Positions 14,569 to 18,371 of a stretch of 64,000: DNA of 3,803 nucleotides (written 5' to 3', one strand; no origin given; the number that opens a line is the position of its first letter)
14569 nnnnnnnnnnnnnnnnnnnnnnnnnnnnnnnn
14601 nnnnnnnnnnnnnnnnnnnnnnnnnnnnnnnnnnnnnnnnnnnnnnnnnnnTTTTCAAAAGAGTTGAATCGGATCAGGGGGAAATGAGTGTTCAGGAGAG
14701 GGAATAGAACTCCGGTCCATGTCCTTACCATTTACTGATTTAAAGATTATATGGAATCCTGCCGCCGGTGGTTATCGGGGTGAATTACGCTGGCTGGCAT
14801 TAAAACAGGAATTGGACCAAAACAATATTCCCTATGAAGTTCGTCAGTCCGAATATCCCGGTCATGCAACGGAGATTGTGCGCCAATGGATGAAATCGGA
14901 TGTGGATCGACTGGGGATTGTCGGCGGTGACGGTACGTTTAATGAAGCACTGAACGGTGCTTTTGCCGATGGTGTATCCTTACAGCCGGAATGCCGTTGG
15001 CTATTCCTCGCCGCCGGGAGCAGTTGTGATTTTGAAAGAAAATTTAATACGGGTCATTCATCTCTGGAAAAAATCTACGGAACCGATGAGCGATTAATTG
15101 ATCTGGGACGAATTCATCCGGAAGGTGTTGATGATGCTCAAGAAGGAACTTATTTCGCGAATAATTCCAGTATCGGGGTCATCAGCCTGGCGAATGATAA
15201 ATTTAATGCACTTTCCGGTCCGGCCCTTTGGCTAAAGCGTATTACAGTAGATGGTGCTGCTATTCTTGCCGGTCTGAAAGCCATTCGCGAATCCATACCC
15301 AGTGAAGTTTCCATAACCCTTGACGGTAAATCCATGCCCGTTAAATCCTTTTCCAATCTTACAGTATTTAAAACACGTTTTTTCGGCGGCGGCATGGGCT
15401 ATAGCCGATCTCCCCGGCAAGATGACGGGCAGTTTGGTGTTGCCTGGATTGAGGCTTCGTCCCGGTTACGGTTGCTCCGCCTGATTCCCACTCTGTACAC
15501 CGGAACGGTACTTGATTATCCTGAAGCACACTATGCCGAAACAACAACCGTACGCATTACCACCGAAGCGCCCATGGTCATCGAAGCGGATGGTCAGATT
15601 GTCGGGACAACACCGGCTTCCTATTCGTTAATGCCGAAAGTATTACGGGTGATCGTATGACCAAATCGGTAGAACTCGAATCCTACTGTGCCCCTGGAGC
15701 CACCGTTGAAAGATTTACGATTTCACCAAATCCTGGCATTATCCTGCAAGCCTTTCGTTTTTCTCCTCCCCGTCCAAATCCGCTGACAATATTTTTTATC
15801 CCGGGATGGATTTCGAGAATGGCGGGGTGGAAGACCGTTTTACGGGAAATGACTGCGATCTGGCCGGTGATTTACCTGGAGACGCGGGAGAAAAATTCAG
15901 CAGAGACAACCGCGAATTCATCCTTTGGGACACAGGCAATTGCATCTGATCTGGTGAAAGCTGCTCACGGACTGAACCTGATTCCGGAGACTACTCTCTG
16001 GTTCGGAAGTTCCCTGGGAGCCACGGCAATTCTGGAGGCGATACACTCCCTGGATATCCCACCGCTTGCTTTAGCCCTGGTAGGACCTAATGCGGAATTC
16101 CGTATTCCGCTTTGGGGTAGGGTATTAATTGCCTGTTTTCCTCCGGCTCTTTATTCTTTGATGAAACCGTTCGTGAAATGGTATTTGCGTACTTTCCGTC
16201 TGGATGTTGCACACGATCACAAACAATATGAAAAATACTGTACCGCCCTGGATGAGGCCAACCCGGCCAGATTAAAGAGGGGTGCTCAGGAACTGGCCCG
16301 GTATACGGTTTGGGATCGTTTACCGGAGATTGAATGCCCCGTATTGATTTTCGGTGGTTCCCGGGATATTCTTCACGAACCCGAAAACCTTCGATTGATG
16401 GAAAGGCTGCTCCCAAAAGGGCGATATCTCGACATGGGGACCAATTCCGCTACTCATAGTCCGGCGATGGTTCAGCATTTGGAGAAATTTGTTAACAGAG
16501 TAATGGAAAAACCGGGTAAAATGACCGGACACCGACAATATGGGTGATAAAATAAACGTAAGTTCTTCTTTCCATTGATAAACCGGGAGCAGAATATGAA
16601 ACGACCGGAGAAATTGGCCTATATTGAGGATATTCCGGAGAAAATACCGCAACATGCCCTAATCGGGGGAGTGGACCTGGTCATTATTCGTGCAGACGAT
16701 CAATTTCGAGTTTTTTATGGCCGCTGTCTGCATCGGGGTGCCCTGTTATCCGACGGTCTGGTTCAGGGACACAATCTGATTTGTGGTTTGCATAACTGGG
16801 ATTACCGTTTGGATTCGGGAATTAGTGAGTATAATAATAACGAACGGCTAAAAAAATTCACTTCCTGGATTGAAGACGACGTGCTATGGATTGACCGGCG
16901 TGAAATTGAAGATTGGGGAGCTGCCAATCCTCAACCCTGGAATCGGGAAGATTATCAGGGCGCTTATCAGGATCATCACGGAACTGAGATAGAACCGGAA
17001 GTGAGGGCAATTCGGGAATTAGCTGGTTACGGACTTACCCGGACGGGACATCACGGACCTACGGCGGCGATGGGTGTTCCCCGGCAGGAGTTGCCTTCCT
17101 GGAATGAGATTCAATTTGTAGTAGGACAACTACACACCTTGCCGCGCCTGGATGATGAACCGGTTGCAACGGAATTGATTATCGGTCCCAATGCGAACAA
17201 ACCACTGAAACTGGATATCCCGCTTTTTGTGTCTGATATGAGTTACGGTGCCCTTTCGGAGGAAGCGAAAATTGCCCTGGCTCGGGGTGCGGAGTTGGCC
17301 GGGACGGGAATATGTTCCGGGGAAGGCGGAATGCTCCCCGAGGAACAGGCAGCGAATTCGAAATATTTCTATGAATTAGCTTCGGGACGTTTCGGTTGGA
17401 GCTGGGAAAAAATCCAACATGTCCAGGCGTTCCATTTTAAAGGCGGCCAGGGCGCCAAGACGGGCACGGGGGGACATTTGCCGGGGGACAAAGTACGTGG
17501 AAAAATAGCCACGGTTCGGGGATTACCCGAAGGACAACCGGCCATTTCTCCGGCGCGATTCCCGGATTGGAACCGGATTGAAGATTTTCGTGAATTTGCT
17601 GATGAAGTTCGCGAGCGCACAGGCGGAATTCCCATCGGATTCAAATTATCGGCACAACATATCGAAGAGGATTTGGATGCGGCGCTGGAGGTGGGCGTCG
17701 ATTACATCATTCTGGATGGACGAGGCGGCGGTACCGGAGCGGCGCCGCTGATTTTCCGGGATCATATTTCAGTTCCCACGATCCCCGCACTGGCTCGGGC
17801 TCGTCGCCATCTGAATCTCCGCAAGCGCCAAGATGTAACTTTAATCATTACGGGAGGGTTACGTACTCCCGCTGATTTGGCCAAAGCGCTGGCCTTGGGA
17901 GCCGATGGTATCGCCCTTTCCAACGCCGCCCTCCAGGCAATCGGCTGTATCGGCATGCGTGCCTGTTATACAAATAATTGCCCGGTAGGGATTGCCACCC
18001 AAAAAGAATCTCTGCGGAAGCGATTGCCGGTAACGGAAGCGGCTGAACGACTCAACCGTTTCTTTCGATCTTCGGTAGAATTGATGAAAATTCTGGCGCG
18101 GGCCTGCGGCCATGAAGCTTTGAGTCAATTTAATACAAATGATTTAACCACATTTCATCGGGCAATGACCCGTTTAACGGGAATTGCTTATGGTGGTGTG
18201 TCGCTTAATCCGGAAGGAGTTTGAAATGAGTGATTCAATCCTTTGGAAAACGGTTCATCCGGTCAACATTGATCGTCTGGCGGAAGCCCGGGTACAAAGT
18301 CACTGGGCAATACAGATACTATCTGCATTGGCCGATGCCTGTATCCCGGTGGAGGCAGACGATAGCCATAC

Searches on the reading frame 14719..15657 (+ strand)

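Call 62: search_protein_families(library=pfam, proteins=[window:14719-15657:+], max_evalue=0.00001)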
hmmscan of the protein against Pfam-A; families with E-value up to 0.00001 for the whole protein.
window:14719-15657:+ (313 aa): 2 families
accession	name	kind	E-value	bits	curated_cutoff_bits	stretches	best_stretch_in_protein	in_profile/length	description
PF19279.4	YegS_C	-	1.5e-21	77.3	27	1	183-313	29-158/158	YegS C-terminal NAD kinase beta sandwich-like domain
PF00781.29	DAGK_cat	-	7.9e-18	64.7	23.6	1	8-131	2-124/125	Diacylglycerol kinase catalytic domain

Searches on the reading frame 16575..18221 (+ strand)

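Call 62: search_protein_families(library=pfam, proteins=[window:16575-18221:+], max_evalue=0.00001)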
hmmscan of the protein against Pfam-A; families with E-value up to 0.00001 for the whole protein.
window:16575-18221:+ (549 aa): 3 families
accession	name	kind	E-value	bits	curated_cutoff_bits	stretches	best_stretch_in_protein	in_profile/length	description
PF01645.23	Glu_synthase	-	2.6e-93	313.6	20.4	1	203-513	55-368/369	Conserved region in glutamate synthase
PF00355.32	Rieske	-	5.9e-13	49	20.3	1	14-95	5-87/88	Rieske [2Fe-2S] domain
PF01070.24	FMN_dh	-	4.1e-09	36.4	24.9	1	364-460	229-313/350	FMN-dependent dehydrogenase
